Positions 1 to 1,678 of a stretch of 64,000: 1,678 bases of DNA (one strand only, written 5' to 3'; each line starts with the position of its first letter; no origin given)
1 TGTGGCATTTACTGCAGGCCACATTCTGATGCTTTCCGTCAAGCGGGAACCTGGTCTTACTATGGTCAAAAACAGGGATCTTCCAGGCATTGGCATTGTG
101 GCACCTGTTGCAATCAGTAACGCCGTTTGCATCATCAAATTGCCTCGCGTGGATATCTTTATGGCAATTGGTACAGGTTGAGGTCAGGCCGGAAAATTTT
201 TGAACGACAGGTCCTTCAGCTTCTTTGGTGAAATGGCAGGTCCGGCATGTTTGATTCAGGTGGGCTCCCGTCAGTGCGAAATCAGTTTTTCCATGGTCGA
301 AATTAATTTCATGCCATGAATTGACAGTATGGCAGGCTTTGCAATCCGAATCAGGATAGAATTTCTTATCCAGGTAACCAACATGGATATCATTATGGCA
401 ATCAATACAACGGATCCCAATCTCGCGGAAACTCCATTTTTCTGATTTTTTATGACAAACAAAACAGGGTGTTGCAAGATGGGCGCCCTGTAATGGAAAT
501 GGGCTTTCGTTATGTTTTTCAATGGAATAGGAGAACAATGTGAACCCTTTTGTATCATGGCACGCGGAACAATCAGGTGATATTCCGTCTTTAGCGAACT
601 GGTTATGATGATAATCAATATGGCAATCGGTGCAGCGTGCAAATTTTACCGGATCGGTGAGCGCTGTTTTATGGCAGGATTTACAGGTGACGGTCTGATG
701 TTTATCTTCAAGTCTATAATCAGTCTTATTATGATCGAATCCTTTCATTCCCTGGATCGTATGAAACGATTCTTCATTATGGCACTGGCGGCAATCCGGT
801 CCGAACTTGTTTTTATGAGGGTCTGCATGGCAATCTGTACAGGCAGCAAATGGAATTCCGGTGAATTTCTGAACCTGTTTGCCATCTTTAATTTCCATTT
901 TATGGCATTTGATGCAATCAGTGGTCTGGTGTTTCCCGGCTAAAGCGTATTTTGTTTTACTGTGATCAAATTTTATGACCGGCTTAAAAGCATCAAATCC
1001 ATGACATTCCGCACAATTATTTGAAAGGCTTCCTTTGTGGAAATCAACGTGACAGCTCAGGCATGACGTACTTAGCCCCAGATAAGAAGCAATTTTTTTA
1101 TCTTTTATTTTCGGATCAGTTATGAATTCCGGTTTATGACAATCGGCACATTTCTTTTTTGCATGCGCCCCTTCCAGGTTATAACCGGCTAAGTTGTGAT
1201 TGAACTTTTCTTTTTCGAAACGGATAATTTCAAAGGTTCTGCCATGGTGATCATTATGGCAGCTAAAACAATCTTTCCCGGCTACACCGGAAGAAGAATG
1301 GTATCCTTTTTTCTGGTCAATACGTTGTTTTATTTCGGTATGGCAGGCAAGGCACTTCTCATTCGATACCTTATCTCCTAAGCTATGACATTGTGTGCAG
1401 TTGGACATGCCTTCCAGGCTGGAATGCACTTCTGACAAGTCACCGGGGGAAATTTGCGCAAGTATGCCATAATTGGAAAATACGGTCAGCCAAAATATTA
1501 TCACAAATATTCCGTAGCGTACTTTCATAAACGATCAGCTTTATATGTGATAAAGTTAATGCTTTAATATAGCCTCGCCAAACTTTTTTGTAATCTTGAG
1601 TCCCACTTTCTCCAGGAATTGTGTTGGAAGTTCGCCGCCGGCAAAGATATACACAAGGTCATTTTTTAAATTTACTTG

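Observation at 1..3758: High-density multiheme cytochrome built from tri-heme modules, in an operon with an Fe-S flavoprotein and a membrane protein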

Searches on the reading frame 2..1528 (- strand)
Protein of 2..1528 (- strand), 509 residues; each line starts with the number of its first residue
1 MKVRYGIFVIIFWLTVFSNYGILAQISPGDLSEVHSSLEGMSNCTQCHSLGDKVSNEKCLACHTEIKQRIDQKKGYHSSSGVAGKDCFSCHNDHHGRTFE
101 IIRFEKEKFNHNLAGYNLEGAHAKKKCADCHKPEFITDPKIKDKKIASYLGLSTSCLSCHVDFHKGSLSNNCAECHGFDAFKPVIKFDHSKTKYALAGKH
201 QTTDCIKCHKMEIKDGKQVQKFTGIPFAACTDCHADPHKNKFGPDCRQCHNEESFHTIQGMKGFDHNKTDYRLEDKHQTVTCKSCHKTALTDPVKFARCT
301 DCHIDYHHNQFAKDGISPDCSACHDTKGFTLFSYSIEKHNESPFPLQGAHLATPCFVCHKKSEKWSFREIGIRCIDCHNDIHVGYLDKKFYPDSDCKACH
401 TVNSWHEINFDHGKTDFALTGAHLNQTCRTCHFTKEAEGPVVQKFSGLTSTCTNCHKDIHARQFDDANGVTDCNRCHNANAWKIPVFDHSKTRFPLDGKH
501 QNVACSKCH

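Call 5: search_protein_families(library=pfam, proteins=[window:2-1528:-], max_evalue=0.01)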
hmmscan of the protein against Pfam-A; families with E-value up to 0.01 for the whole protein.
window:2-1528:- (509 aa): 4 families
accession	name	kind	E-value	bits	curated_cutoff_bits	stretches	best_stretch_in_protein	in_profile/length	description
PF14522.11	Cytochrome_C7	-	2.3e-20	72.6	24.8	4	123-176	12-66/67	Cytochrome c7 and related cytochrome c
PF14537.11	Cytochrom_c3_2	-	1.3e-15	58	25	2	42-96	7-69/79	Cytochrome c3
PF02085.21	Cytochrom_CIII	-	2.4e-08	34.6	22.9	1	35-96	28-87/101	Class III cytochrome C family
PF22113.1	Mtrc-MtrF_II-IV_dom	-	2.7e-07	30.7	30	0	54-212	4-166/176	Outer membrane cytochrome MtrC/MtrF-like, domains II/IV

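Call 6: search_protein_families(library=ncbifam, proteins=[window:2-1528:-], max_evalue=0.01)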
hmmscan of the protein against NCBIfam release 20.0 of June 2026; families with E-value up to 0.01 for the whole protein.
window:2-1528:- (509 aa): 3 families
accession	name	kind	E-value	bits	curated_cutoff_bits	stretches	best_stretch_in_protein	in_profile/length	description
TIGR03508.1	decahem_SO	subfamily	1.9e-09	37.4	192.2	2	245-509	4-248/258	DmsE family decaheme c-type cytochrome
NF045713.1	CxxCH_16_HmcA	equivalog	1.7e-07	30.2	400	1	182-380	58-254/541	sulfate respiration complex hexadecaheme cytochrome HmcA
TIGR04257.1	nanowire_3heme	domain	0.0038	17.3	40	1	122-176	20-74/75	c(7)-type cytochrome triheme domain-containing protein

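Call 7: find_homologous_proteins(query=window:2-1528:-, max_evalue=0.00001)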
Query window:2-1528:- (509 aa): 4903 proteins with E <= 0.00001 among 8000 candidates; the best 120 are listed.
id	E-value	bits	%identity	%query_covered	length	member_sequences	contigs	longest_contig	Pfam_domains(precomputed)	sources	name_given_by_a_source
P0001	0.0e+0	1048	85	100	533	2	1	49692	PF14537.12,PF02085.22,PF14522.12,PF22113.2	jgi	jgi:hypothetical protein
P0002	5.6e-253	859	70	100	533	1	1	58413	PF14537.12,PF02085.22,PF14522.12,PF22113.2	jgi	jgi:nitrate/TMAO reductase-like tetraheme cytochrome c subunit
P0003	4.1e-251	853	70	100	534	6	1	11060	PF14537.12,PF02085.22,PF14522.12,PF22113.2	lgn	-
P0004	1.9e-249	847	69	100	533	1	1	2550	PF14537.12,PF02085.22,PF14522.12,PF22113.2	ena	-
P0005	1.6e-247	841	69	100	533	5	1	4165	PF14537.12,PF02085.22,PF14522.12,PF22113.2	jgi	jgi:nitrate/TMAO reductase-like tetraheme cytochrome c subunit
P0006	6.0e-247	839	68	100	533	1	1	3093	PF14537.12,PF02085.22,PF14522.12,PF22113.2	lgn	-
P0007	6.3e-247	839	69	100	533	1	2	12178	PF14537.12,PF02085.22,PF14522.12,PF22113.2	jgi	jgi:hypothetical protein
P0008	6.4e-246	836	69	100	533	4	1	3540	PF14537.12,PF02085.22,PF14522.12,PF22113.2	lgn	-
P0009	2.6e-245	834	68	100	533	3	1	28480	PF14537.12,PF02085.22,PF14522.12,PF22113.2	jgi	jgi:nitrate/TMAO reductase-like tetraheme cytochrome c subunit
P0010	2.6e-245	833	68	100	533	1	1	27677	PF14537.12,PF02085.22,PF14522.12,PF22113.2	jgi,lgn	jgi:hypothetical protein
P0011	8.5e-245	832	68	100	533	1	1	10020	PF14537.12,PF02085.22,PF14522.12,PF22113.2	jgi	jgi:hypothetical protein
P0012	6.6e-244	829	70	99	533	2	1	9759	PF14537.12,PF02085.22,PF14522.12,PF22113.2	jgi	jgi:hypothetical protein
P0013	1.0e-240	818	68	100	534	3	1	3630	PF14537.12,PF02085.22,PF14522.12,PF22113.2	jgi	jgi:nitrate/TMAO reductase-like tetraheme cytochrome c subunit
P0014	2.4e-240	817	69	96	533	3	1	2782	PF14537.12,PF02085.22,PF14522.12,PF22113.2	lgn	-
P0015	6.1e-237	806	66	100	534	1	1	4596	PF14537.12,PF02085.22,PF14522.12,PF22113.2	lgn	-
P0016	3.7e-235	800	65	100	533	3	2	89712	PF14537.12,PF02085.22,PF14522.12,PF22113.2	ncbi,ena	-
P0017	8.7e-235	799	54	100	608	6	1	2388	PF14537.12,PF02085.22,PF14522.12,PF22113.2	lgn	-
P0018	2.8e-234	797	65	100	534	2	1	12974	PF14537.12,PF02085.22,PF14522.12,PF22113.2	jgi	jgi:hypothetical protein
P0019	4.8e-234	796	66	99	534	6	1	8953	PF14537.12,PF02085.22,PF14522.12,PF22113.2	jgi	-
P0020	1.9e-232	791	66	99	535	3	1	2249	PF14537.12,PF02085.22,PF14522.12,PF22113.2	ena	-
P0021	2.0e-232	791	52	100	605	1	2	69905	PF09699.16,PF14537.12,PF02085.22,PF14522.12,PF22113.2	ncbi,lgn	-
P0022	2.2e-232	791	53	99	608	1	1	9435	PF14537.12,PF02085.22,PF14522.12,PF22113.2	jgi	-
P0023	1.8e-230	785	65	99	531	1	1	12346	PF14537.12,PF02085.22,PF14522.12,PF22113.2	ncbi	-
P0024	3.4e-230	784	53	100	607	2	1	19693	PF14537.12,PF02085.22,PF14522.12,PF22113.2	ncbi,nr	ncbi:MAG: hypothetical protein HOO86_16280 [Bacteroidales bacterium]|nr:hypothetical protein [Bacter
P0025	4.1e-230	783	64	99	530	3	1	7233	PF14537.12,PF02085.22,PF14522.12,PF22113.2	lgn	-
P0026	8.9e-230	782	66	96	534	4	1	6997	PF14537.12,PF02085.22,PF14522.12,PF22113.2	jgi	jgi:hypothetical protein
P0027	2.2e-228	778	53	99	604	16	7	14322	PF14537.12,PF02085.22,PF14522.12,PF22113.2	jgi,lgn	jgi:nitrate/TMAO reductase-like tetraheme cytochrome c subunit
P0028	2.7e-228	777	51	100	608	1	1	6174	PF14537.12,PF02085.22,PF14522.12,PF22113.2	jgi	jgi:hypothetical protein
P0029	3.4e-228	777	65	99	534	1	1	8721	PF14537.12,PF02085.22,PF14522.12,PF22113.2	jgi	jgi:hypothetical protein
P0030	5.1e-227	773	63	100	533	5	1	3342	PF14537.12,PF02085.22,PF14522.12,PF22113.2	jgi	jgi:hypothetical protein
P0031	5.9e-227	773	50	100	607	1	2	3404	PF14537.12,PF02085.22,PF14522.12,PF22113.2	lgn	-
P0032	4.3e-224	763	52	100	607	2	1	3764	PF14537.12,PF02085.22,PF14522.12,PF22113.2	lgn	-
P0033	1.2e-223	762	50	99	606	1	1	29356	PF09699.16,PF14537.12,PF02085.22,PF14522.12,PF22113.2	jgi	-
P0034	2.2e-223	761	52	100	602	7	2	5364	PF14537.12,PF02085.22,PF14522.12,PF22113.2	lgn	-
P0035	2.9e-223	761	50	99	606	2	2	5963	PF14537.12,PF02085.22,PF14522.12,PF22113.2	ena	-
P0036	1.2e-222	759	62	100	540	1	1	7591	PF14537.12,PF02085.22,PF14522.12,PF22113.2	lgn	-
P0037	1.7e-222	758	51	98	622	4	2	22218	PF14537.12,PF02085.22,PF14522.12,PF22113.2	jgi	jgi:predicted CXXCH cytochrome family protein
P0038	4.7e-222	757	64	100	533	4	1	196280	PF14537.12,PF02085.22,PF14522.12,PF22113.2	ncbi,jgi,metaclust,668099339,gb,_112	metaclust:\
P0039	4.8e-222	757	62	100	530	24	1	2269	PF14537.12,PF02085.22,PF14522.12,PF22113.2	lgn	-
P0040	5.9e-222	756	62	99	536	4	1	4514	PF14537.12,PF02085.22,PF14522.12,PF22113.2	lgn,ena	-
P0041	5.8e-221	753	50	100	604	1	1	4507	PF14537.12,PF02085.22,PF14522.12,PF22113.2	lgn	-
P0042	6.6e-221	753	42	100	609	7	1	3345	PF14537.12,PF02085.22,PF14522.12,PF22113.2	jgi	jgi:hypothetical protein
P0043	7.7e-221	753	62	99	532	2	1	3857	PF14537.12,PF02085.22,PF14522.12,PF22113.2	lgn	-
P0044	1.7e-220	752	61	100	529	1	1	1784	PF14537.12,PF02085.22,PF14522.12,PF22113.2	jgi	jgi:hypothetical protein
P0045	3.0e-220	751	49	99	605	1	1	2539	PF14537.12,PF02085.22,PF14522.12,PF22113.2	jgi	jgi:hypothetical protein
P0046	3.3e-220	751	51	100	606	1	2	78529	PF14537.12,PF02085.22,PF14522.12,PF22113.2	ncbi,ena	-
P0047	4.2e-220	750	49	100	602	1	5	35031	PF14537.12,PF02085.22,PF14522.12,PF22113.2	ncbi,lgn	-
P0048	5.8e-220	750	48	100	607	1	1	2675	PF14537.12,PF02085.22,PF14522.12,PF22113.2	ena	-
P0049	8.6e-220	749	62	99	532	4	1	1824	PF14537.12,PF02085.22,PF14522.12,PF22113.2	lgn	-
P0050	2.6e-219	748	49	100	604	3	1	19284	PF14537.12,PF02085.22,PF14522.12,PF22113.2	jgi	jgi:hypothetical protein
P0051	4.5e-219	747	61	100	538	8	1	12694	PF14537.12,PF02085.22,PF14522.12,PF22113.2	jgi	-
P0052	6.1e-219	746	58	100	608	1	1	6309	PF14537.12,PF02085.22,PF14522.12,PF22113.2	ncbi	-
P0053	6.5e-219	746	49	100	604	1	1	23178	PF09699.16,PF14537.12,PF02085.22,PF14522.12,PF22113.2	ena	-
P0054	8.8e-219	746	62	100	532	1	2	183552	PF14537.12,PF02085.22,PF14522.12,PF22113.2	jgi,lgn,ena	-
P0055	6.5e-218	743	50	95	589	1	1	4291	PF14537.12,PF02085.22,PF14522.12,PF22113.2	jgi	jgi:hypothetical protein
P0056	9.7e-218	743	62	100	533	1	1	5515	PF14537.12,PF02085.22,PF14522.12,PF22113.2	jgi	jgi:hypothetical protein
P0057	1.6e-217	742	61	96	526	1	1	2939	PF14537.12,PF02085.22,PF14522.12,PF22113.2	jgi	jgi:hypothetical protein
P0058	5.1e-217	740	61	100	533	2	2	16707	PF14537.12,PF02085.22,PF14522.12,PF22113.2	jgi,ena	-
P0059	7.7e-217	740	52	96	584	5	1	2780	PF09699.16,PF14537.12,PF02085.22,PF14522.12,PF22113.2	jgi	jgi:nitrate/TMAO reductase-like tetraheme cytochrome c subunit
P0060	9.4e-216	736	60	100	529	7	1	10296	PF14537.12,PF02085.22,PF14522.12,PF22113.2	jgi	-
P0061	1.7e-215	735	60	100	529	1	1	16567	PF14537.12,PF02085.22,PF14522.12,PF22113.2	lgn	-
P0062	2.1e-215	735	61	100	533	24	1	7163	PF14537.12,PF02085.22,PF14522.12,PF22113.2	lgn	-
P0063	2.7e-215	734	61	100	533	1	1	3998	PF14537.12,PF02085.22,PF14522.12,PF22113.2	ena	-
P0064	5.6e-215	733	59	100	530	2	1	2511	PF14537.12,PF02085.22,PF14522.12,PF22113.2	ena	-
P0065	5.9e-215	733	58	100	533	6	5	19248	PF14537.12,PF02085.22,PF14522.12,PF22113.2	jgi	jgi:nitrate/TMAO reductase-like tetraheme cytochrome c subunit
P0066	1.4e-214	732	61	100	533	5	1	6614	PF14537.12,PF02085.22,PF14522.12,PF22113.2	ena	-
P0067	1.8e-214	732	51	100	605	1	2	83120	PF14537.12,PF02085.22,PF14522.12,PF22113.2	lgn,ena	-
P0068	2.2e-214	731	60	100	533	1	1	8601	PF14537.12,PF02085.22,PF14522.12,PF22113.2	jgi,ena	-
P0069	2.5e-214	731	61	100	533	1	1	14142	PF14537.12,PF02085.22,PF14522.12,PF22113.2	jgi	-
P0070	7.4e-214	730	62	100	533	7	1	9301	PF14537.12,PF02085.22,PF14522.12,PF22113.2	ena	-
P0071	1.1e-213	729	60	100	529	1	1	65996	PF14537.12,PF02085.22,PF14522.12,PF22113.2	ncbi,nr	ncbi:MAG: cytochrome C [Bacteroidetes bacterium]|nr:cytochrome C [Bacteroidota bacterium]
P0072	1.1e-213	729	60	100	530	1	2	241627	PF14537.12,PF02085.22,PF14522.12,PF22113.2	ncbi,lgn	-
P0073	2.0e-213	728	60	100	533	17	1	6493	PF14537.12,PF02085.22,PF14522.12,PF22113.2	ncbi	ncbi:MAG: cytochrome C [Bacteroidales bacterium]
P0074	3.9e-213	727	60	100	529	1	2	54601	PF14537.12,PF02085.22,PF14522.12,PF22113.2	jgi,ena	jgi:hypothetical protein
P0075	6.6e-213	727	60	100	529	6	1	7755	PF14537.12,PF02085.22,PF14522.12,PF22113.2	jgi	jgi:nitrate/TMAO reductase-like tetraheme cytochrome c subunit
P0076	1.4e-212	725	61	100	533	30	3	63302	PF14537.12,PF02085.22,PF14522.12,PF22113.2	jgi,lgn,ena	-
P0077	3.6e-212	724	61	100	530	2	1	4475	PF14537.12,PF02085.22,PF14522.12,PF22113.2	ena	-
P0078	4.4e-212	724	61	100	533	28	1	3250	PF14537.12,PF02085.22,PF14522.12,PF22113.2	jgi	-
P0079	5.8e-212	723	60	100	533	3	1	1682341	PF14537.12,PF02085.22,PF14522.12,PF22113.2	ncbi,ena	-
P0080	1.0e-211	723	60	100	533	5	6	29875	PF14537.12,PF02085.22,PF14522.12,PF22113.2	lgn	-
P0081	1.1e-211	723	60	99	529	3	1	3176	PF14537.12,PF02085.22,PF14522.12,PF22113.2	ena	-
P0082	1.4e-211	722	60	98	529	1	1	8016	PF09699.16,PF14537.12,PF02085.22,PF14522.12,PF22113.2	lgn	-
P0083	1.6e-211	722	59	100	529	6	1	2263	PF14537.12,PF02085.22,PF14522.12,PF22113.2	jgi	jgi:nitrate/TMAO reductase-like tetraheme cytochrome c subunit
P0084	1.9e-211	722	51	95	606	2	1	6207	PF14537.12,PF02085.22,PF14522.12,PF22113.2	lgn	-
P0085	2.0e-211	722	59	100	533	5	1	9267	PF14537.12,PF02085.22,PF14522.12,PF22113.2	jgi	-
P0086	3.2e-211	721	60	98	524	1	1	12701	PF14537.12,PF02085.22,PF14522.12,PF22113.2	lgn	-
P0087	3.3e-211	721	61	97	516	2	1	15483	PF14537.12,PF02085.22,PF14522.12,PF22113.2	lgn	-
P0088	4.2e-211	721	60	100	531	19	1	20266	PF14537.12,PF02085.22,PF14522.12,PF22113.2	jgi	jgi:hypothetical protein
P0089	5.9e-211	720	59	100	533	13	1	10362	PF14537.12,PF02085.22,PF14522.12,PF22113.2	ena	-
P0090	6.3e-211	720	60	100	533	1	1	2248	PF14537.12,PF02085.22,PF14522.12,PF22113.2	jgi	jgi:hypothetical protein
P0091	6.5e-211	720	59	100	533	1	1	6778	PF14537.12,PF02085.22,PF14522.12,PF22113.2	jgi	jgi:hypothetical protein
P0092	6.5e-211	720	59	100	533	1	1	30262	PF14537.12,PF02085.22,PF14522.12,PF22113.2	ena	-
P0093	6.9e-211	720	59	100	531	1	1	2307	PF14537.12,PF02085.22,PF14522.12,PF22113.2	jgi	jgi:hypothetical protein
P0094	1.2e-210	719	61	98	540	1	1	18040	PF14537.12,PF02085.22,PF14522.12,PF22113.2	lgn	-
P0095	1.5e-210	719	60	100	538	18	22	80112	PF14537.12,PF02085.22,PF14522.12,PF22113.2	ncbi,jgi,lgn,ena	jgi:hypothetical protein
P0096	2.0e-210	718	58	100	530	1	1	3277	PF14537.12,PF02085.22,PF14522.12,PF22113.2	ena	-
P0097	2.4e-210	718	60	100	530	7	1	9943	PF14537.12,PF02085.22,PF14522.12,PF22113.2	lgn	-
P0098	2.5e-210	718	60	100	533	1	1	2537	PF14537.12,PF02085.22,PF14522.12,PF22113.2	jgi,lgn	-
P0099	3.3e-210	718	59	100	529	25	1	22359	PF14537.12,PF02085.22,PF14522.12,PF22113.2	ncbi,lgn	-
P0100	4.3e-210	717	60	100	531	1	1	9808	PF14537.12,PF02085.22,PF14522.12,PF22113.2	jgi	jgi:hypothetical protein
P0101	4.4e-210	717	61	98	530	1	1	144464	PF14537.12,PF02085.22,PF14522.12,PF22113.2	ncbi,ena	-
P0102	5.0e-210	717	58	100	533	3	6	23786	PF14537.12,PF02085.22,PF14522.12,PF22113.2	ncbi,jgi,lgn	jgi:hypothetical protein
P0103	5.4e-210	717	59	99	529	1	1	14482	PF14537.12,PF02085.22,PF14522.12,PF22113.2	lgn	-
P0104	7.3e-210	717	60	98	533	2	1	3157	PF14537.12,PF02085.22,PF14522.12,PF22113.2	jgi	jgi:hypothetical protein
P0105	7.9e-210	716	60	100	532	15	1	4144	PF14537.12,PF02085.22,PF14522.12,PF22113.2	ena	-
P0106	1.1e-209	716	59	100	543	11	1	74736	PF14537.12,PF02085.22,PF14522.12,PF22113.2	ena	-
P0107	1.7e-209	715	59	99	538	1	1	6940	PF14537.12,PF02085.22,PF14522.12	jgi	jgi:hypothetical protein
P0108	1.7e-209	715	59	100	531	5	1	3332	PF14537.12,PF02085.22,PF14522.12,PF22113.2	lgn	-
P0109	2.1e-209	715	58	100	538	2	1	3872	PF14537.12,PF02085.22,PF14522.12,PF22113.2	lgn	-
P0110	2.3e-209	715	59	98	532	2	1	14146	PF14537.12,PF02085.22,PF14522.12,PF22113.2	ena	-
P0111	2.6e-209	715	59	99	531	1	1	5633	PF09699.16,PF14537.12,PF02085.22,PF14522.12,PF22113.2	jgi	jgi:hypothetical protein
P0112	2.7e-209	715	59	98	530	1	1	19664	PF14537.12,PF02085.22,PF14522.12,PF22113.2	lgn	-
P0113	3.1e-209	714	49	100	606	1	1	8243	PF14537.12,PF02085.22,PF14522.12,PF22113.2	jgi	jgi:hypothetical protein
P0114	3.3e-209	714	58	100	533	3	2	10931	PF14537.12,PF02085.22,PF14522.12,PF22113.2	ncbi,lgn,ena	-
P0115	4.8e-209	714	59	100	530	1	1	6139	PF14537.12,PF02085.22,PF14522.12,PF22113.2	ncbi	ncbi:MAG: cytochrome C [Bacteroidota bacterium]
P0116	5.0e-209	714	59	100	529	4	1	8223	PF14537.12,PF02085.22,PF14522.12,PF22113.2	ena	-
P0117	6.1e-209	713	58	100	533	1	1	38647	PF14537.12,PF02085.22,PF14522.12,PF22113.2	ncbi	-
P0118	6.7e-209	713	59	100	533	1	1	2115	PF14537.12,PF02085.22,PF14522.12,PF22113.2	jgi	jgi:hypothetical protein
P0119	6.8e-209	713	60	99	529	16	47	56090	PF14537.12,PF02085.22,PF14522.12,PF22113.2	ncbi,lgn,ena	-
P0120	6.8e-209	713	59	100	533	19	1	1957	PF14537.12,PF02085.22,PF14522.12,PF22113.2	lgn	-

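Call 9: find_encoding_contigs(protein=P0001, flank=10000, max_places=3)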
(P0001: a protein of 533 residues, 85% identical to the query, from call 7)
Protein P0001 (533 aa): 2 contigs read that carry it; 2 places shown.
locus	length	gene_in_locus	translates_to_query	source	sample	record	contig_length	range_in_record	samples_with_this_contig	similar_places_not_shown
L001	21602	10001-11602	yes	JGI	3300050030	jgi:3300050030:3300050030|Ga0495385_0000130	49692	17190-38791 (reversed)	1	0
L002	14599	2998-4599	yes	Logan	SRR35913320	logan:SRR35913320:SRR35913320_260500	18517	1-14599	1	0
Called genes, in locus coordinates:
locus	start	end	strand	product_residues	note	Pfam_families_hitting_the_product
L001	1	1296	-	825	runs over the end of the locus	PF13715:CarbopepD_reg_2, PF18939:DUF5686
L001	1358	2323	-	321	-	PF01380:SIS, PF00571:CBS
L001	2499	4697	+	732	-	PF00270:DEAD, PF04851:ResIII (weak), PF00271:Helicase_C, PF16124:RecQ_Zn_bind, PF09382:RQC, PF00570:HRDC, PF21220:RecQ-1-like_HTH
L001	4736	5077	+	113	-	PF14129:DUF4296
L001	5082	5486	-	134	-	-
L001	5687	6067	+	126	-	PF18911:PKD_4 (weak)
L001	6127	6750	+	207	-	PF01852:START (weak)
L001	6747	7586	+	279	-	PF05050:Methyltransf_21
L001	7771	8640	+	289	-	-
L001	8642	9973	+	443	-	PF00037:Fer4 (faint), PF12797:Fer4_2 (faint), PF12837:Fer4_6 (faint), PF13237:Fer4_10, PF14697:Fer4_21, PF12838:Fer4_7 (weak), PF07992:Pyr_redox_2, PF13738:Pyr_redox_3, +3 more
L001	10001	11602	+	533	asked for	PF02085:Cytochrom_CIII (faint), PF14522:Cytochrome_C7 (faint), PF14537:Cytochrom_c3_2 (faint), PF22113:Mtrc-MtrF_II-IV_dom (faint)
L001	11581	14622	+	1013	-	PF02085:Cytochrom_CIII (faint), PF14522:Cytochrome_C7 (faint), PF14537:Cytochrom_c3_2 (faint), PF22113:Mtrc-MtrF_II-IV_dom (faint)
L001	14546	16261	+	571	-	-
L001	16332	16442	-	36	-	-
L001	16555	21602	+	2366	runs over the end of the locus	PF05048:NosD (weak), PF13229:Beta_helix (weak), PF05048:NosD (weak), PF13229:Beta_helix, PF18911:PKD_4, PF13573:SprB (weak), PF13585:CHU_C, PF18962:Por_Secre_tail, +2 more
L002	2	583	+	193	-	?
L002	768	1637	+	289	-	-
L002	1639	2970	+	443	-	PF00037:Fer4 (faint), PF12797:Fer4_2 (faint), PF12837:Fer4_6 (faint), PF13237:Fer4_10, PF14697:Fer4_21, PF12838:Fer4_7 (weak), PF07992:Pyr_redox_2, PF13738:Pyr_redox_3, +3 more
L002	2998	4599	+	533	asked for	PF02085:Cytochrom_CIII (faint), PF14522:Cytochrome_C7 (faint), PF14537:Cytochrom_c3_2 (faint), PF22113:Mtrc-MtrF_II-IV_dom (faint)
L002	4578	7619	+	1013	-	PF02085:Cytochrom_CIII (faint), PF14522:Cytochrome_C7 (faint), PF14537:Cytochrom_c3_2 (faint), PF22113:Mtrc-MtrF_II-IV_dom (faint)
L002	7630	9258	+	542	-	-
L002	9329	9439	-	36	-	-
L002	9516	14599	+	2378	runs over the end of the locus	PF05048:NosD (weak), PF13229:Beta_helix (weak), PF05048:NosD (weak), PF13229:Beta_helix, PF18911:PKD_4, PF13573:SprB (weak), PF13585:CHU_C, PF18962:Por_Secre_tail, +2 more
